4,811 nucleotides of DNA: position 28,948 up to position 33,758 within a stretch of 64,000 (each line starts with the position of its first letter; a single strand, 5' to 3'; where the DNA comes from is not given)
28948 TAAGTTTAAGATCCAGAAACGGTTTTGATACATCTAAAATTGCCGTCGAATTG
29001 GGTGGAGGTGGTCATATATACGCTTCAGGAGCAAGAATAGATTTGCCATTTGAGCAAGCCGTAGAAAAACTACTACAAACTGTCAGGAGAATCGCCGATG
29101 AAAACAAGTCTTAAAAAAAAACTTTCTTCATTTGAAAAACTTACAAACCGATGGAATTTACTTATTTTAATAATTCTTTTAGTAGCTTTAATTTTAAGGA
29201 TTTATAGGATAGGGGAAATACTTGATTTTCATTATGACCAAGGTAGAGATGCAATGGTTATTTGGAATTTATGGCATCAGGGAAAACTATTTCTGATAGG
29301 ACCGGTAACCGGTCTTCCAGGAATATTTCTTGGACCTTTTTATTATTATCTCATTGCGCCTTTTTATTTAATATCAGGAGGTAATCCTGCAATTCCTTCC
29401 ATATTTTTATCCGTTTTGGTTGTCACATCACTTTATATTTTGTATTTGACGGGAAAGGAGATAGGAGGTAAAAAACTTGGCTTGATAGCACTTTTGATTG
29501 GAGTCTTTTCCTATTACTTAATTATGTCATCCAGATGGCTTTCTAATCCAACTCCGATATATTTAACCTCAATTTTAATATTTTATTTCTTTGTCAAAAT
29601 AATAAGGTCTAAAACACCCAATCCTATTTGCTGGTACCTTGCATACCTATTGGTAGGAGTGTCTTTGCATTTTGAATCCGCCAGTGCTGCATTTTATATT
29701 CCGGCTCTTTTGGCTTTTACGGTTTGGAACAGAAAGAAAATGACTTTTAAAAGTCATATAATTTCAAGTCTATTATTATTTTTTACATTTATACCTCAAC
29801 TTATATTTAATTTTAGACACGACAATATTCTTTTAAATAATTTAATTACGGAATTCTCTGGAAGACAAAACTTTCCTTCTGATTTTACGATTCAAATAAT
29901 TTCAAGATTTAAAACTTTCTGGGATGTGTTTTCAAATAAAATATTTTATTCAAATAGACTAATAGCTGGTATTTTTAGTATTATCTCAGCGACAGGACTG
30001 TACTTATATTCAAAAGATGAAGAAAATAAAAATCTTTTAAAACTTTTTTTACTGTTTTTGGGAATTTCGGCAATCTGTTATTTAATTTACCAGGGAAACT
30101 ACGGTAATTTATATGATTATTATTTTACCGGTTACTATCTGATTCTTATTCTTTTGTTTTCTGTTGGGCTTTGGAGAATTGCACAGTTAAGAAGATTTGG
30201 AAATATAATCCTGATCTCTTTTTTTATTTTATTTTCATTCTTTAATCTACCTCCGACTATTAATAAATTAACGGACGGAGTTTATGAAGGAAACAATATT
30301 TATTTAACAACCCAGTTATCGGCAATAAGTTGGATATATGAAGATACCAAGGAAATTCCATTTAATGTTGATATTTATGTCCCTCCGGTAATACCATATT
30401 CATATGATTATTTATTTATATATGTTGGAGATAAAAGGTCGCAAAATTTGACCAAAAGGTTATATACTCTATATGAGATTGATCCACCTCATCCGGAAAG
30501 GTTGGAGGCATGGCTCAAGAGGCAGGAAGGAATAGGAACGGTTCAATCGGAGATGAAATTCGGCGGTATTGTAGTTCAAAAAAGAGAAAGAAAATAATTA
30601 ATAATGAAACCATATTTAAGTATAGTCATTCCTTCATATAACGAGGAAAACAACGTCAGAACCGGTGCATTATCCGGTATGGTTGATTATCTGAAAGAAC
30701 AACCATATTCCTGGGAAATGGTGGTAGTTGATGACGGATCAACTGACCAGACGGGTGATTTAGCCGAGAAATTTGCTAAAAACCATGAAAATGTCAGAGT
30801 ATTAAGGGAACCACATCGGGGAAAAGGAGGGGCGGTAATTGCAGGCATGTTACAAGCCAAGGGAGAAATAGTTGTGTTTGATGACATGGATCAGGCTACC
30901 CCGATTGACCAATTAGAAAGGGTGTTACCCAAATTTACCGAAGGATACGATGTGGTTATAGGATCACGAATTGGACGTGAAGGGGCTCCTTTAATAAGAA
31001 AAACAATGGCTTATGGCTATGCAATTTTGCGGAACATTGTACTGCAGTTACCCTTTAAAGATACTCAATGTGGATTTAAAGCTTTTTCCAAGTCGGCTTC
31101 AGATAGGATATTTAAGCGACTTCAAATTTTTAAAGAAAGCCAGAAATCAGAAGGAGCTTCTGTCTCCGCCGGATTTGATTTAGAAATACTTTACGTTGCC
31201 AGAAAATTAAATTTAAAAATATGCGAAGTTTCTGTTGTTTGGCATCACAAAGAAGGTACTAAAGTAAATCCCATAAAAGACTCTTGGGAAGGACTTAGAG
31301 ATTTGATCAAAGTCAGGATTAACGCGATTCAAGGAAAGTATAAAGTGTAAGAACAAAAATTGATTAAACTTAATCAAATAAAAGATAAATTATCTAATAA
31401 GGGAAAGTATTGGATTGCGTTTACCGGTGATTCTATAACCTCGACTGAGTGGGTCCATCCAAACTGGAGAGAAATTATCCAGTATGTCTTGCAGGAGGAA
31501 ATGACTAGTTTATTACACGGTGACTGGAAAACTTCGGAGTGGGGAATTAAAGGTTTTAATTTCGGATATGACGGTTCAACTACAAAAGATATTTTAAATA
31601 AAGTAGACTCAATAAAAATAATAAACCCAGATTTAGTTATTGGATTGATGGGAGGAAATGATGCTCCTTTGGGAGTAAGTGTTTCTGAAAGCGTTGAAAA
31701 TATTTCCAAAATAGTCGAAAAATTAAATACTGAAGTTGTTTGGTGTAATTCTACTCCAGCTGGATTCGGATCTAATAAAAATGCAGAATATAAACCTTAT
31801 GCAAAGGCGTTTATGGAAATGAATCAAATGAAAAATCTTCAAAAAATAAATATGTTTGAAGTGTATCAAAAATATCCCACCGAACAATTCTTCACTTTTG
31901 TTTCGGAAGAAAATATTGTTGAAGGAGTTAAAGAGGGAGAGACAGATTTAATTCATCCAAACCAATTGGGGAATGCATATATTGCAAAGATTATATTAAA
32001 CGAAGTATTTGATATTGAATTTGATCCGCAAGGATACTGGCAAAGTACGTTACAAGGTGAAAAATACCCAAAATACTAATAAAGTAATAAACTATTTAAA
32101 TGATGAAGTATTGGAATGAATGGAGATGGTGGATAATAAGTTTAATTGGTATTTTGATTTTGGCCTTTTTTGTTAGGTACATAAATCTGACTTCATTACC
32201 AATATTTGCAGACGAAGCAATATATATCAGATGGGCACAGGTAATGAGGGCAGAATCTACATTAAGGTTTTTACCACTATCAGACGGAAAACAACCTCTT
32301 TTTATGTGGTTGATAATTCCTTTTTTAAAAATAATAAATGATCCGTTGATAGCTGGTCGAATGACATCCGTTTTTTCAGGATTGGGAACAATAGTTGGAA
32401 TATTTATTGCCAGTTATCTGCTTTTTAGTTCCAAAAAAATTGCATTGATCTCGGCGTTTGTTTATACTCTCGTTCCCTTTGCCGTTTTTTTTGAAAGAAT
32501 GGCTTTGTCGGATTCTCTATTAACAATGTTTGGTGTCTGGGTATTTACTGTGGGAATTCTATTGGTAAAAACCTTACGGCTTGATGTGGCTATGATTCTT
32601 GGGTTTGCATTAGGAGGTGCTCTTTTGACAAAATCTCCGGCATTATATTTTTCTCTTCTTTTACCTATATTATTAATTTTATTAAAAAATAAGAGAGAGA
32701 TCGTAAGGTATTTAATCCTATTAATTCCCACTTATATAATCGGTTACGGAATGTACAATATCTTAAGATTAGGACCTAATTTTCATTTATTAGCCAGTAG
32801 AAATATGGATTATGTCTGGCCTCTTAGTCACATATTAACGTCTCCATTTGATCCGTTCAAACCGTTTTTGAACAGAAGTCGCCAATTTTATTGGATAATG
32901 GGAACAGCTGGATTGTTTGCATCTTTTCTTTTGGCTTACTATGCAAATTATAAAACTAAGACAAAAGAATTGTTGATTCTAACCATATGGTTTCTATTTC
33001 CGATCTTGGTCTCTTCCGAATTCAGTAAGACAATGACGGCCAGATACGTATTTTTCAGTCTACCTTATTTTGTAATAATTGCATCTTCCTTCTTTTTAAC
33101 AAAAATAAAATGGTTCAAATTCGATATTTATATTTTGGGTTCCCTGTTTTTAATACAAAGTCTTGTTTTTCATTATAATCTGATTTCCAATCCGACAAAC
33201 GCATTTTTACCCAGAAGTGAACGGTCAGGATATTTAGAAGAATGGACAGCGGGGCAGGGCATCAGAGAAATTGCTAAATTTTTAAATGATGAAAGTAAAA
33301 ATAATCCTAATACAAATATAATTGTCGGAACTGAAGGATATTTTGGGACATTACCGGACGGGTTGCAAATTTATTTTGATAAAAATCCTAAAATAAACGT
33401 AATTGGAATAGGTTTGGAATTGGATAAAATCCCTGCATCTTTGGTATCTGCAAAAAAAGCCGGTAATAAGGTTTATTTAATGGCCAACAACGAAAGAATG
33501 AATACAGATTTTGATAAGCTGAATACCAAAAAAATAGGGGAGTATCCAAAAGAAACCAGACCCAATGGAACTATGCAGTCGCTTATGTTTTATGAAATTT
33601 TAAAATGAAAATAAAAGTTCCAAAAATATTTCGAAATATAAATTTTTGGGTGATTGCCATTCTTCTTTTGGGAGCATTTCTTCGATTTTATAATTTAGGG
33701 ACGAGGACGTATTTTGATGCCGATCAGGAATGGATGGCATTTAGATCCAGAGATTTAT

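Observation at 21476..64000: Massive expansion of GT-C (PMT_2/ArnT/YfhO/GT87-like) membrane glycosyltransferases, together with Dpm1-like donors, flippase, methyltransferases and esterase: a candidate elaborate envelope or protein glycosylation system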

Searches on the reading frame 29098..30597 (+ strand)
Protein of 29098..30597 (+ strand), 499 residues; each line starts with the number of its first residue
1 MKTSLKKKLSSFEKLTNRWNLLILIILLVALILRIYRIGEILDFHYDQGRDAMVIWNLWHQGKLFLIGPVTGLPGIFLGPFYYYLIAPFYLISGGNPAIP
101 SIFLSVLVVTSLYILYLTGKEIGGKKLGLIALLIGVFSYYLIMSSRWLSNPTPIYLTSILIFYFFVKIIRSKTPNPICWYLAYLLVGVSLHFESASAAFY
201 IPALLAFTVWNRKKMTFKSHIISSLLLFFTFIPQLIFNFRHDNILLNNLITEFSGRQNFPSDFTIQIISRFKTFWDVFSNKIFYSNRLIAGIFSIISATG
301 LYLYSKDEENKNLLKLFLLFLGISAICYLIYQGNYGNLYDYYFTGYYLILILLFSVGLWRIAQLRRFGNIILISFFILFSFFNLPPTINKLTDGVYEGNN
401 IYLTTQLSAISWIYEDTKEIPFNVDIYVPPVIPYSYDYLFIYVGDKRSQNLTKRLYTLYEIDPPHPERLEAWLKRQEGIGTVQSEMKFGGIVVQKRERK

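Call 3: search_protein_families(library=pfam, proteins=[window:29098-30597:+], max_evalue=0.01)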
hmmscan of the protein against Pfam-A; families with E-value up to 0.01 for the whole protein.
window:29098-30597:+ (499 aa): 1 family
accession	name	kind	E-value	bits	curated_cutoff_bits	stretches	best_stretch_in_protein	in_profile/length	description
PF13231.12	PMT_2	-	1.6e-10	41.9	26.1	1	80-236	4-159/160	Dolichyl-phosphate-mannose-protein mannosyltransferase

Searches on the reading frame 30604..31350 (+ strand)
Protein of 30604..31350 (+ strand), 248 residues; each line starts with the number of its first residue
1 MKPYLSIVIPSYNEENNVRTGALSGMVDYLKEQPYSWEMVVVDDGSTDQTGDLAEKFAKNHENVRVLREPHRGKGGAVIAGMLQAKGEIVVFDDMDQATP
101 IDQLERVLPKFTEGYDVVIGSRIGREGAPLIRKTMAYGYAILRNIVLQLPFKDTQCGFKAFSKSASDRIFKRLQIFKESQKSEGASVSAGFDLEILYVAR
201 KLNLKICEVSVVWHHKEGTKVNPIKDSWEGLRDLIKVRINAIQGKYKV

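Call 3: search_protein_families(library=pfam, proteins=[window:30604-31350:+], max_evalue=0.01)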
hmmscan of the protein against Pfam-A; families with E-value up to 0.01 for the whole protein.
window:30604-31350:+ (248 aa): 3 families
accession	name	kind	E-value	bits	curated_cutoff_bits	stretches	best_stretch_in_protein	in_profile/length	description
PF00535.33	Glycos_transf_2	-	1.4e-30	106.8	23.3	1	6-170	1-168/168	Glycosyl transferase family 2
PF13641.12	Glyco_tranf_2_3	-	1.9e-07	31.8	27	1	4-136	2-137/230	Glycosyltransferase like family 2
PF10111.15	Glyco_tranf_2_2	-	5.9e-05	23.1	27.3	1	6-108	1-103/276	Glycosyltransferase like family 2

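Call 44: search_solved_structures(query=window:30604-31350:+, max_evalue=0.001)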
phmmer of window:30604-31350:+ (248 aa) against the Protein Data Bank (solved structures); distinct sequences matched with E-value up to 0.001: 24.
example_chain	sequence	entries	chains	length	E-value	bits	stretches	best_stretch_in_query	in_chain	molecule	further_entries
5mlz_A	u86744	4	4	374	2.8e-15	59.6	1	5-165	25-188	Dolichol monophosphate mannose synthase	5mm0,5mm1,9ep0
5eke_A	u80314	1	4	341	2.4e-13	53.3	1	5-141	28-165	Uncharacterized glycosyltransferase sll0501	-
5ekp_C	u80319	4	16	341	2.4e-13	53.3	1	5-141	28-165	Uncharacterized glycosyltransferase sll0501 | Glycosyltransferase sll0501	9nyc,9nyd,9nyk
9nye_A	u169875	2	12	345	2.5e-13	53.3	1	5-141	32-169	Glycosyltransferase sll0501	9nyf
9bhc_C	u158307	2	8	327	5.7e-13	52.1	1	5-164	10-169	Undecaprenyl-phosphate 4-deoxy-4-formamido-L-arabinose transferase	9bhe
8vxh_A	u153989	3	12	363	7.3e-13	51.7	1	5-164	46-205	Undecaprenyl-phosphate 4-deoxy-4-formamido-L-arabinose transferase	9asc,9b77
9hwj_A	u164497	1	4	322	1.8e-11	47.2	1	5-136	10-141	Undecaprenyl-phosphate 4-deoxy-4-formamido-L-arabinose transferase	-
5hea_A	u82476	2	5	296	4.8e-09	39.3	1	5-107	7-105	Putative glycosyltransferase (GalT1)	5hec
2z87_A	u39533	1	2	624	8.8e-09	38.4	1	3-115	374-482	Chondroitin synthase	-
2z86_A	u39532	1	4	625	8.9e-09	38.4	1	3-115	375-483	Chondroitin synthase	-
8bz4_A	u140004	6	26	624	5.4e-08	35.8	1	5-125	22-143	Glycosyltransferase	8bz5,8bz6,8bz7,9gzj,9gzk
8bz8_A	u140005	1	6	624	5.4e-08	35.8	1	5-125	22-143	Glycosyltransferase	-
8vh7_A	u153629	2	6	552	1.3e-07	34.5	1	3-174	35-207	Heparosan synthase B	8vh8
8viw_A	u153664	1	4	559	1.4e-07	34.5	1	3-174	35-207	Heparosan synthase B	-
5tze_C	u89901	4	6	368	1.5e-07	34.3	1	5-108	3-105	Glycosyl transferase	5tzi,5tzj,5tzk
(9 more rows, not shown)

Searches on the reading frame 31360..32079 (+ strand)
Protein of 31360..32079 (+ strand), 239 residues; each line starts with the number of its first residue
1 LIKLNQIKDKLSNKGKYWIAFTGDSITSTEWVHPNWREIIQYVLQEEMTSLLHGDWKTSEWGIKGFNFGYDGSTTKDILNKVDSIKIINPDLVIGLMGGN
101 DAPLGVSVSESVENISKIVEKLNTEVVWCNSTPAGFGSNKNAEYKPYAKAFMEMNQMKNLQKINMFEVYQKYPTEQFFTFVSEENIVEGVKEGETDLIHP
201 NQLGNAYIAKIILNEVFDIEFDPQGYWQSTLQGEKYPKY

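Call 3: search_protein_families(library=pfam, proteins=[window:31360-32079:+], max_evalue=0.01)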
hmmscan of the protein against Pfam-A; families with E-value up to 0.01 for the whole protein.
window:31360-32079:+ (239 aa): 2 families
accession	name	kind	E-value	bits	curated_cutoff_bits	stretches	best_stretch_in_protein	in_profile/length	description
PF13472.12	Lipase_GDSL_2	-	1.9e-11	45.2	32.9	1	21-206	1-177/178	GDSL-like Lipase/Acylhydrolase family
PF00657.28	Lipase_GDSL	-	1.3e-09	39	23.6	1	19-211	1-207/208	GDSL-like Lipase/Acylhydrolase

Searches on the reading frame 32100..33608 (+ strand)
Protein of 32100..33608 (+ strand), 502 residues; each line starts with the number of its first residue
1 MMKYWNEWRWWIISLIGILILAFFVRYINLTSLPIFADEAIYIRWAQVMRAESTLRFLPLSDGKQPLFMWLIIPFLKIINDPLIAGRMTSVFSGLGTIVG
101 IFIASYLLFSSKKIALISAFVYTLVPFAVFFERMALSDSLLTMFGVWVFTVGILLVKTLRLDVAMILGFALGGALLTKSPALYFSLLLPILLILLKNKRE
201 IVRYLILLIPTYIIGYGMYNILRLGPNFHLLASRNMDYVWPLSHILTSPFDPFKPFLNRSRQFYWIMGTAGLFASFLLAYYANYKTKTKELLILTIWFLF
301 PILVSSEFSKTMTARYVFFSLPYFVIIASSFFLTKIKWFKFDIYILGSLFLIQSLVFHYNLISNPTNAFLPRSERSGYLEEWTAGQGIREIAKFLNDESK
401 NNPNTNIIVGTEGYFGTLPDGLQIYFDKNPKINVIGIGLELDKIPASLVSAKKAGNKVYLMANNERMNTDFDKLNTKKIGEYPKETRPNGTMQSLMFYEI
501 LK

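Call 4: search_protein_families(library=pfam, proteins=[window:32100-33608:+], max_evalue=0.01)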
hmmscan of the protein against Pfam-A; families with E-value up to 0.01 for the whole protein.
window:32100-33608:+ (502 aa): 1 family
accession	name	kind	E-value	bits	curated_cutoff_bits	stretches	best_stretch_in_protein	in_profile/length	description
PF13231.12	PMT_2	-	4.1e-09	37.3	26.1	1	66-203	4-139/160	Dolichyl-phosphate-mannose-protein mannosyltransferase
